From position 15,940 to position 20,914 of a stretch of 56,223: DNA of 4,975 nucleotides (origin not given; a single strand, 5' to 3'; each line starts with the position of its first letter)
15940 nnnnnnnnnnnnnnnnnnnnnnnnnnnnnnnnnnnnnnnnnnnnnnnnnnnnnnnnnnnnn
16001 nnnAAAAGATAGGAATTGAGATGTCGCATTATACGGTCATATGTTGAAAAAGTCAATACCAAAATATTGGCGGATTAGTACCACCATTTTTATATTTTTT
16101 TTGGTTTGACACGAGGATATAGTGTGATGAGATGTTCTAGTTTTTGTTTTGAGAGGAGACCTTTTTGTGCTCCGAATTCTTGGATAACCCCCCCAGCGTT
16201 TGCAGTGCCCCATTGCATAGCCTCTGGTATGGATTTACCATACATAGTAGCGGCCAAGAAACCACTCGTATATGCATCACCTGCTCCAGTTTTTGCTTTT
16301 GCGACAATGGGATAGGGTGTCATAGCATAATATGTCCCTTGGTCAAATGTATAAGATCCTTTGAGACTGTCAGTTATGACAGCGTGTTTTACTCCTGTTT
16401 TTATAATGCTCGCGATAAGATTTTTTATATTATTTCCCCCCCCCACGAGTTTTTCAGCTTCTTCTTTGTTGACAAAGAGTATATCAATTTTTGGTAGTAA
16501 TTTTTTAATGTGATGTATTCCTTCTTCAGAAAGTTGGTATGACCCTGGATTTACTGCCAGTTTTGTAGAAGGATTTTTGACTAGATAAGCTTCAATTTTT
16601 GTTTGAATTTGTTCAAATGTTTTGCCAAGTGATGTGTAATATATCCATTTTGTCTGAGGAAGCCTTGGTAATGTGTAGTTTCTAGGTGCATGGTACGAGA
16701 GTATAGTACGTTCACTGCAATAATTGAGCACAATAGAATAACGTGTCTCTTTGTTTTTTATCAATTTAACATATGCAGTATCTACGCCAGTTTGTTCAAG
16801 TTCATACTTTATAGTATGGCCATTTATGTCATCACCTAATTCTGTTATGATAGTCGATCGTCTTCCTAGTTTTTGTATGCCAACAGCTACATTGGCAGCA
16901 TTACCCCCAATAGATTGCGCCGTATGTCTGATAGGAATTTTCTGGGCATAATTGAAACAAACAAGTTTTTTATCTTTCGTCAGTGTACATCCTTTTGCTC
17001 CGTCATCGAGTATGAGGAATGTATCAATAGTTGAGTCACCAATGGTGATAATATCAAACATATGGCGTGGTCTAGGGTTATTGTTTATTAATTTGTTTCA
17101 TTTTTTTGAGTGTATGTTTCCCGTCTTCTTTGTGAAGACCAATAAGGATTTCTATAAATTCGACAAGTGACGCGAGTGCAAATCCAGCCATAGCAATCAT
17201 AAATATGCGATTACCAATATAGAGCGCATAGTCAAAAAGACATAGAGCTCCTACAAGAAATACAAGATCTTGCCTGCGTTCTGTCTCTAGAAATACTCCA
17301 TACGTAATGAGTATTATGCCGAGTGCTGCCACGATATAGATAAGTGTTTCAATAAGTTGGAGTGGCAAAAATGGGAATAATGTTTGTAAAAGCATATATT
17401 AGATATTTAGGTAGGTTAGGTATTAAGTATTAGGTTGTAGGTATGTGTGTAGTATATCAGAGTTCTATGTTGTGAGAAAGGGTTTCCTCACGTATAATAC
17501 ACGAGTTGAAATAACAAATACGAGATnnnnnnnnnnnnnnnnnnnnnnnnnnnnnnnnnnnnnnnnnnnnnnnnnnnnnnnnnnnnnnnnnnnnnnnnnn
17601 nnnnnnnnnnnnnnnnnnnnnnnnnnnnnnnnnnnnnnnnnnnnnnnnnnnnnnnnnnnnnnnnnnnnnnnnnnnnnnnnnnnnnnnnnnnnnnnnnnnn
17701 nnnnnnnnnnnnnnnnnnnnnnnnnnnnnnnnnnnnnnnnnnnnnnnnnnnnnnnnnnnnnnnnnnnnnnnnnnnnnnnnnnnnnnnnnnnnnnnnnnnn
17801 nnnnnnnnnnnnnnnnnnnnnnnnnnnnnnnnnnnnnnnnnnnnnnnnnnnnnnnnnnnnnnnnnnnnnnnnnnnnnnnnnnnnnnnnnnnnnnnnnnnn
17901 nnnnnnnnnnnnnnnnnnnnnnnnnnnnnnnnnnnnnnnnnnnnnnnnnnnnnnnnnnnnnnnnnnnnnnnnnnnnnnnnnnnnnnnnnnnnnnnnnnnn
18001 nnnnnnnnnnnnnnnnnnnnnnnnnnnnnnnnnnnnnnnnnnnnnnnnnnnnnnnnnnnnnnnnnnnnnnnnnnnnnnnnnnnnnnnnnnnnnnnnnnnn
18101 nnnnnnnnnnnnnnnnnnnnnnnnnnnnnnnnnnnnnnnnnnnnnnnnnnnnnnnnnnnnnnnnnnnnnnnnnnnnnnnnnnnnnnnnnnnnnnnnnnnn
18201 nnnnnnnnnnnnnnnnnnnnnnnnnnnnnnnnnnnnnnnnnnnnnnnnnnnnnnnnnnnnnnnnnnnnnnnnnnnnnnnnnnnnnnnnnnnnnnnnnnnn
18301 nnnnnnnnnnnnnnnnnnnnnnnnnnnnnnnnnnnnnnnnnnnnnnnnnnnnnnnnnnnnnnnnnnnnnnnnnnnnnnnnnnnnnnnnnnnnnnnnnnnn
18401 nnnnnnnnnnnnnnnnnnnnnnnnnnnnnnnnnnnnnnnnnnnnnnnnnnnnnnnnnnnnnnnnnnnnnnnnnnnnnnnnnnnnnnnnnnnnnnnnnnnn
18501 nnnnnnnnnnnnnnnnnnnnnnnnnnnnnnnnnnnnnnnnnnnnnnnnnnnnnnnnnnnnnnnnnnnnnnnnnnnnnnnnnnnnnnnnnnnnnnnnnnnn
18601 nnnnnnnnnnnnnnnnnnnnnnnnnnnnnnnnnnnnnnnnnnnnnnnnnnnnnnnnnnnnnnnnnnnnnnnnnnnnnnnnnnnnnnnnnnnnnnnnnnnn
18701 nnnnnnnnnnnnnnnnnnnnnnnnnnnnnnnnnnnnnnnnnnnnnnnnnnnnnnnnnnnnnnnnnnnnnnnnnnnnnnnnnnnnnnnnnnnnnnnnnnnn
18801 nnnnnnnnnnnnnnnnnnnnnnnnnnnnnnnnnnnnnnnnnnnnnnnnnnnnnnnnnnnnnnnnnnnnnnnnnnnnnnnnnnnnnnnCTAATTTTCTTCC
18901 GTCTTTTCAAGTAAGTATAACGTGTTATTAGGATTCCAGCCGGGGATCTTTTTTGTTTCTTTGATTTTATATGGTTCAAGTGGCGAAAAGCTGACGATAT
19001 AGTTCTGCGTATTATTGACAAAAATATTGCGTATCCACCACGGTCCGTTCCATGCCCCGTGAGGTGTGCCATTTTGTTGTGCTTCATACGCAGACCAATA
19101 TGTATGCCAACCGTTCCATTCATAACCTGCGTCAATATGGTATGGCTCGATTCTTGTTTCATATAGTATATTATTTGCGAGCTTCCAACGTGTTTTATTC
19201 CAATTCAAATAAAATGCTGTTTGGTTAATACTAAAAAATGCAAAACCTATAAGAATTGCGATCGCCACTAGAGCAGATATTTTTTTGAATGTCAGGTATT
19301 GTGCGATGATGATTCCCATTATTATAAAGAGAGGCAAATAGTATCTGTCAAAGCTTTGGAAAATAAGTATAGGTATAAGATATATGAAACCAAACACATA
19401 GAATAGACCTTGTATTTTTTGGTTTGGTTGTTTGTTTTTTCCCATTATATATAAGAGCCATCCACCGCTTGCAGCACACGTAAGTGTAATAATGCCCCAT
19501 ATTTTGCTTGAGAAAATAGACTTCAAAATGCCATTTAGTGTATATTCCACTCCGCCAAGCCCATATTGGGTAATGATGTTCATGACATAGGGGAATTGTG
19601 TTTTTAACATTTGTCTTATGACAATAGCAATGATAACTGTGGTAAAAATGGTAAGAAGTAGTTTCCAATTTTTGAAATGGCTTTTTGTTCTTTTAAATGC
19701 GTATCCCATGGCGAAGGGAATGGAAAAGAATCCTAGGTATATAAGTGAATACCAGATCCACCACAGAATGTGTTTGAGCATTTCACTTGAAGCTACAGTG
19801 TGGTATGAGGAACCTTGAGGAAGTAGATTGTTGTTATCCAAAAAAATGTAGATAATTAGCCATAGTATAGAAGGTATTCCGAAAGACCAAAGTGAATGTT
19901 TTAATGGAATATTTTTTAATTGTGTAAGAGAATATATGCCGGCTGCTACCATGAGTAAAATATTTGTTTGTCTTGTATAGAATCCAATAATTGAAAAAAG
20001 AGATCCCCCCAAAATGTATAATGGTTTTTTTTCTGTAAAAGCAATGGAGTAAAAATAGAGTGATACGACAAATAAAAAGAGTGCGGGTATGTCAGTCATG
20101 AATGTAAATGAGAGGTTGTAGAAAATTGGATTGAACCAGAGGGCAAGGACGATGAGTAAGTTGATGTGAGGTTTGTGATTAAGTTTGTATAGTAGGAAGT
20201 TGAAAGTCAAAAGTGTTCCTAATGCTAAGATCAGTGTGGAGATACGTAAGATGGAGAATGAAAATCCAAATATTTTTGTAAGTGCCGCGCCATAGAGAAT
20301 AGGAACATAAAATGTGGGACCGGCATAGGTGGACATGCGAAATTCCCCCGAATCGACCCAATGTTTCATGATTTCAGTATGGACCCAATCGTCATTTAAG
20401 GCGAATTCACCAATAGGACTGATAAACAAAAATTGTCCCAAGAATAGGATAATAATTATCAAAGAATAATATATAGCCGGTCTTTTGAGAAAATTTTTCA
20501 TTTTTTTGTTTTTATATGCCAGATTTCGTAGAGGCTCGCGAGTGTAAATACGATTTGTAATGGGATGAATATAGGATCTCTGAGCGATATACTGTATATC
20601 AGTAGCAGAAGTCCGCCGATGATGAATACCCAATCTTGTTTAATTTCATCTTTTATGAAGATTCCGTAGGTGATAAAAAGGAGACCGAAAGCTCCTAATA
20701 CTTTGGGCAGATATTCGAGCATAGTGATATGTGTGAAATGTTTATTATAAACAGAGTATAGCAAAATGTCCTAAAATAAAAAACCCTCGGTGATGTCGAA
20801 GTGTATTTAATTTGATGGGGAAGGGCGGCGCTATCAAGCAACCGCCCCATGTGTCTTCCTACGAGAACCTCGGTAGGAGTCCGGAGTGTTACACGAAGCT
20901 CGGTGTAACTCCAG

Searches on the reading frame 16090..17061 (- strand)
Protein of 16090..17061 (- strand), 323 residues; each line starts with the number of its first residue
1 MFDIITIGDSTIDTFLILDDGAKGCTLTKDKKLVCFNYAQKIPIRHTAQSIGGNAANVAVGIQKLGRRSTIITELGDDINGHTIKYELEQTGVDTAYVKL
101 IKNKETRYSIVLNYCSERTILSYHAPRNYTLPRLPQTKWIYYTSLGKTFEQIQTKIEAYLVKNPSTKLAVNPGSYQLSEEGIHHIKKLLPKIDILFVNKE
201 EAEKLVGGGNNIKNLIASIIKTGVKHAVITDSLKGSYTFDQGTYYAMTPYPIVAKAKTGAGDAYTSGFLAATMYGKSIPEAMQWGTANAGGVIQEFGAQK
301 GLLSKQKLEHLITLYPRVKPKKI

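Call 10: search_protein_families(library=pfam, proteins=[window:16090-17061:-], max_evalue=0.01)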
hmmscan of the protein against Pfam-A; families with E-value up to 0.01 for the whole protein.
window:16090-17061:- (323 aa): 2 families
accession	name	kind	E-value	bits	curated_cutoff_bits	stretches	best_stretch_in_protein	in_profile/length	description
PF00294.29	PfkB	-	7.5e-38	131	25.8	1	41-301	25-298/302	pfkB family carbohydrate kinase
PF08543.17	Phos_pyr_kin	-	9.6e-07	28.8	27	1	171-287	98-226/246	Phosphomethylpyrimidine kinase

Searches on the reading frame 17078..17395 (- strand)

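Call 10: search_protein_families(library=pfam, proteins=[window:17078-17395:-], max_evalue=0.01)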
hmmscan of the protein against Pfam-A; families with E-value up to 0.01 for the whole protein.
window:17078-17395:- (105 aa): 1 family
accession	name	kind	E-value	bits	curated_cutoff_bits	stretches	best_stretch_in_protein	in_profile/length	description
PF10688.14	Imp-YgjV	-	0.0057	16.9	23.5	1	10-62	82-134/159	Bacterial inner membrane protein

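Call 71: search_protein_families(library=padloc, proteins=[window:17078-17395:-], max_evalue=0.01)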
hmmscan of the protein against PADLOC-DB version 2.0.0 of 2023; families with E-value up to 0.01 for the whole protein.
window:17078-17395:- (105 aa): 0 families

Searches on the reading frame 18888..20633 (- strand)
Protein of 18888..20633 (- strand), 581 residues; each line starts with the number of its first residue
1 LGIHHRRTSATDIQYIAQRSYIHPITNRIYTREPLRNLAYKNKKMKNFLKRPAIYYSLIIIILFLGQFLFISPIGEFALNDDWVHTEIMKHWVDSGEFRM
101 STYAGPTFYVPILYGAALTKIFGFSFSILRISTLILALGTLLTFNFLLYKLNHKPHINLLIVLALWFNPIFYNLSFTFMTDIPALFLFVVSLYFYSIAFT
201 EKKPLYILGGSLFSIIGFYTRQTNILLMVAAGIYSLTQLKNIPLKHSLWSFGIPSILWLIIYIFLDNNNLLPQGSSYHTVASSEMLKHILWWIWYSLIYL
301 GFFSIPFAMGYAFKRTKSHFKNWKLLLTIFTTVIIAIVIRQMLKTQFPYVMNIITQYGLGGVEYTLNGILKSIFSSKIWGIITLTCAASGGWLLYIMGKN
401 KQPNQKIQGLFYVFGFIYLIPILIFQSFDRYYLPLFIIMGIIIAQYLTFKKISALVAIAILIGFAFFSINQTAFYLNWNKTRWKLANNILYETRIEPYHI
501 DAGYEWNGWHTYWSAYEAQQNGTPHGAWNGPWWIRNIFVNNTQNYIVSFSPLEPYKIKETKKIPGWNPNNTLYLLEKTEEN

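Call 10: search_protein_families(library=pfam, proteins=[window:18888-20633:-], max_evalue=0.01)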
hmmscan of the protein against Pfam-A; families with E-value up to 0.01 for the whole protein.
window:18888-20633:- (581 aa): 1 family
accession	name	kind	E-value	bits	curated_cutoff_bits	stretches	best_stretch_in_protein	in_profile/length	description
PF13231.12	PMT_2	-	4.8e-06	27.3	26.1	1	116-246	11-140/160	Dolichyl-phosphate-mannose-protein mannosyltransferase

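Call 23: find_homologous_proteins(query=window:18888-20501:-, max_evalue=0.00001)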
Query window:18888-20501:- (537 aa): 160 proteins with E <= 0.00001 among 8000 candidates; the best 120 are listed.
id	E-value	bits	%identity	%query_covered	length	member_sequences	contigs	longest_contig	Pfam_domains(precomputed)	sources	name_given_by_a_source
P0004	0.0e+0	1211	100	100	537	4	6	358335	PF13231.13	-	-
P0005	1.2e-265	901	74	98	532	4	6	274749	PF13231.13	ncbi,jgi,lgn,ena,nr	ncbi:hypothetical protein HOF40_03520 [Candidatus Parcubacteria bacterium]|jgi:hypothetical protein|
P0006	7.3e-201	687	59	99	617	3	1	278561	PF13231.13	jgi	-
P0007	9.8e-192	657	56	97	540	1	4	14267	PF13231.13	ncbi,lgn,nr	ncbi:MAG: glycosyltransferase family 39 protein [Candidatus Magasanikbacteria bacterium]|nr:glycosyl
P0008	7.0e-189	647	56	97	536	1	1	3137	PF13231.13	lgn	-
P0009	1.7e-186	639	54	97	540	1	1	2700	PF13231.13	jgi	jgi:hypothetical protein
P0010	3.8e-183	628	53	100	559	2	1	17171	PF13231.13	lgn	-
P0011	7.6e-183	627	55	97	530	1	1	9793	PF13231.13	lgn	-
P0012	6.9e-177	608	54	100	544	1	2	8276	PF13231.13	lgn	-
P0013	1.7e-176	606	54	99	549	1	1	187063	PF02366.25,PF13231.13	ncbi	-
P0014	3.1e-176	606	50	99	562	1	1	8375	PF13231.13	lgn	-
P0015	2.1e-173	596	52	98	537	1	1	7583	PF13231.13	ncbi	-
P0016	3.3e-172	592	53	97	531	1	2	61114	PF13231.13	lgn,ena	-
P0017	8.8e-168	578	52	97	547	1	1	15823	PF13231.13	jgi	-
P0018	6.5e-161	555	52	97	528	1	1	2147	PF13231.13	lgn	-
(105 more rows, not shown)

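Call 24: find_encoding_contigs(protein=P0005, flank=8000, max_places=2)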
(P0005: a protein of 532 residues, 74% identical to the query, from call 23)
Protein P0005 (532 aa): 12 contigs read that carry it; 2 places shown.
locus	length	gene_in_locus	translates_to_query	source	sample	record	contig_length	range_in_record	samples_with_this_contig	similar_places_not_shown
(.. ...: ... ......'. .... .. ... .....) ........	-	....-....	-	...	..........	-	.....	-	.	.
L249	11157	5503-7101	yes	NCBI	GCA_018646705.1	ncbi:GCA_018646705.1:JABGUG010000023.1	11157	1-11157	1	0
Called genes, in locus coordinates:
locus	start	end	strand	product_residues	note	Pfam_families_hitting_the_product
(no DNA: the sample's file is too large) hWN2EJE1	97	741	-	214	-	-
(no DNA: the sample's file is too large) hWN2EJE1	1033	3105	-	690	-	-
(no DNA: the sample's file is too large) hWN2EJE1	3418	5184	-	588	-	PF04542:Sigma70_r2, PF08281:Sigma70_r4_2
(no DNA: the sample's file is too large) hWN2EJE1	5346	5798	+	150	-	PF02502:LacAB_rpiB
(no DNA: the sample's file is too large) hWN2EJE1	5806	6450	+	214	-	PF00834:Ribul_P_3_epim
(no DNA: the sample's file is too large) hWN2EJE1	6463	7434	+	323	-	PF00890:FAD_binding_2 (faint), PF07992:Pyr_redox_2, PF13738:Pyr_redox_3, PF00070:Pyr_redox (weak)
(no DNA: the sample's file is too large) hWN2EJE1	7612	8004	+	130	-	-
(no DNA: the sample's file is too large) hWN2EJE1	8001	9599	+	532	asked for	PF13231:PMT_2 (weak)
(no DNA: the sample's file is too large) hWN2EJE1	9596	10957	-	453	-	-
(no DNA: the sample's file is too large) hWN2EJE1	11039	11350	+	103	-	-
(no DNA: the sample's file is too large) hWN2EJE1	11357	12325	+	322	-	PF00294:PfkB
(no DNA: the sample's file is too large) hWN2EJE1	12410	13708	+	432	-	PF02786:CPSase_L_D2 (faint), PF01071:GARS_A, PF02655:ATP-grasp_3 (faint), PF02222:ATP-grasp (weak), PF07478:Dala_Dala_lig_C, PF13535:ATP-grasp_4, PF18603:LAL_C2 (faint)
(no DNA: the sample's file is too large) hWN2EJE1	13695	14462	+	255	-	-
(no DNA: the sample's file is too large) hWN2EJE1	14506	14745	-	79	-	-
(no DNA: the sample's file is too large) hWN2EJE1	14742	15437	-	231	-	-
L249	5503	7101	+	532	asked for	PF13231:PMT_2 (weak)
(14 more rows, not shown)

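Call 25: find_encoding_contigs(protein=P0006, flank=8000, max_places=2)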
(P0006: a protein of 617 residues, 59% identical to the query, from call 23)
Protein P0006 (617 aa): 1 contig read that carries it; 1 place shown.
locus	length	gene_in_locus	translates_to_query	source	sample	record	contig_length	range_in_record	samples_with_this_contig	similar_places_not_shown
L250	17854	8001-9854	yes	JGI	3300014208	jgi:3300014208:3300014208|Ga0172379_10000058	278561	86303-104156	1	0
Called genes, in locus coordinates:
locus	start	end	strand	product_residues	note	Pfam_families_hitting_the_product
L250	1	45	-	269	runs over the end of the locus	PF13302:Acetyltransf_3 (weak)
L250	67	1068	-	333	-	PF01071:GARS_A (weak), PF02655:ATP-grasp_3 (weak), PF02222:ATP-grasp (weak), PF07478:Dala_Dala_lig_C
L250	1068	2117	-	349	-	PF07478:Dala_Dala_lig_C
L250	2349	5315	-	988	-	PF00133:tRNA-synt_1, PF09334:tRNA-synt_1g, PF08264:Anticodon_1, PF19302:DUF5915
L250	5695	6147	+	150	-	PF02502:LacAB_rpiB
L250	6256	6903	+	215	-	PF00834:Ribul_P_3_epim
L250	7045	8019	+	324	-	PF00890:FAD_binding_2 (faint), PF01266:DAO (faint), PF07992:Pyr_redox_2, PF13738:Pyr_redox_3, PF00070:Pyr_redox (weak)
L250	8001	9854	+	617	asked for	PF13231:PMT_2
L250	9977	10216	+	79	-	-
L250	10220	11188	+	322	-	PF00294:PfkB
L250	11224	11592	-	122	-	-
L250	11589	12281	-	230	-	-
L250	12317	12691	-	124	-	PF05635:23S_rRNA_IVP, PF22296:bAvd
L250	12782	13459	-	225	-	PF13482:RNase_H_2, PF10108:DNA_pol_B_exo2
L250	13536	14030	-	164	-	PF00588:SpoU_methylase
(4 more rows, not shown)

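Call 26: find_encoding_contigs(protein=P0013, flank=8000, max_places=2)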
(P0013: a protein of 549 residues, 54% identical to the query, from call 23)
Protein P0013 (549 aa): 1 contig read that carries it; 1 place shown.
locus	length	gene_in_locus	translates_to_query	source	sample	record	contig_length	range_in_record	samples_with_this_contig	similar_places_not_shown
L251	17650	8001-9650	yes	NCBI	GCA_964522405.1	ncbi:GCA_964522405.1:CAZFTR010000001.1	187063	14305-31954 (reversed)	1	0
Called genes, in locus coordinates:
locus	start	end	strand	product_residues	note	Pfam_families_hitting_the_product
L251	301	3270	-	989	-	PF00133:tRNA-synt_1, PF01406:tRNA-synt_1e (faint), PF09334:tRNA-synt_1g, PF08264:Anticodon_1, PF19302:DUF5915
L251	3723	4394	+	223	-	-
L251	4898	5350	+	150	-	PF02502:LacAB_rpiB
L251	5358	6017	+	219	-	PF00834:Ribul_P_3_epim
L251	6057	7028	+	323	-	PF00890:FAD_binding_2 (faint), PF01266:DAO (faint), PF07992:Pyr_redox_2, PF13738:Pyr_redox_3, PF00070:Pyr_redox (weak)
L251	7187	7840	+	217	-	-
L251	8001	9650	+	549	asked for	PF02366:PMT (weak), PF13231:PMT_2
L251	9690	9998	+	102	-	-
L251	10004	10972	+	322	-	PF00294:PfkB, PF08543:Phos_pyr_kin (weak)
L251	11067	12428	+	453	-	PF01071:GARS_A, PF02786:CPSase_L_D2 (faint), PF07478:Dala_Dala_lig_C (weak), PF13535:ATP-grasp_4, PF18603:LAL_C2 (weak)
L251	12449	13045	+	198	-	PF13563:2_5_RNA_ligase2 (faint)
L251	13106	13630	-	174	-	PF01965:DJ-1_PfpI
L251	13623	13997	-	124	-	-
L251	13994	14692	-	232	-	-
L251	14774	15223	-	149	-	PF00588:SpoU_methylase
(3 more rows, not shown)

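Call 49: search_protein_families(library=ncbifam, proteins=[window:18888-20501:-], max_evalue=0.01)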
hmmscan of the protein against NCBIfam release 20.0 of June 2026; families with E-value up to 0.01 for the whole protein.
window:18888-20501:- (537 aa): 0 families

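Call 71: search_protein_families(library=padloc, proteins=[window:18888-20501:-], max_evalue=0.01)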
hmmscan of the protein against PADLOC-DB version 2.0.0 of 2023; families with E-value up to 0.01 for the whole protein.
window:18888-20501:- (537 aa): 0 families

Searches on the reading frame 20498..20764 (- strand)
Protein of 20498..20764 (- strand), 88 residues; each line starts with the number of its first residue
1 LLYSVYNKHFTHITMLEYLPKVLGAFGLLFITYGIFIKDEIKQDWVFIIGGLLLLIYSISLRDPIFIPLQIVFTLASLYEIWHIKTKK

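Call 10: search_protein_families(library=pfam, proteins=[window:20498-20764:-], max_evalue=0.01)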
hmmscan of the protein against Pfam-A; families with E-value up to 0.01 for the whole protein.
window:20498-20764:- (88 aa): 3 families
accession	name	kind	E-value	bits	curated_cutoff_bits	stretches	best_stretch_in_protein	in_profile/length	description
PF10688.14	Imp-YgjV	-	5.7e-05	23.4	23.5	1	18-86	89-157/159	Bacterial inner membrane protein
PF07578.16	LAB_N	-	0.0027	18.2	26.7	0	46-81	34-70/71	Lipid A Biosynthesis N-terminal domain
PF03203.19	MerC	-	0.0061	17.6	27.6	1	16-58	62-103/108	MerC mercury resistance protein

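Call 49: search_protein_families(library=ncbifam, proteins=[window:20498-20722:-], max_evalue=0.01)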
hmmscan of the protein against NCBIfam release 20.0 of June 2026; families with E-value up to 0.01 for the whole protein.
window:20498-20722:- (74 aa): 0 families

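Call 71: search_protein_families(library=padloc, proteins=[window:20498-20722:-], max_evalue=0.01)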
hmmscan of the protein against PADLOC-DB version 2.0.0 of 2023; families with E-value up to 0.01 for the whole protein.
window:20498-20722:- (74 aa): 0 families
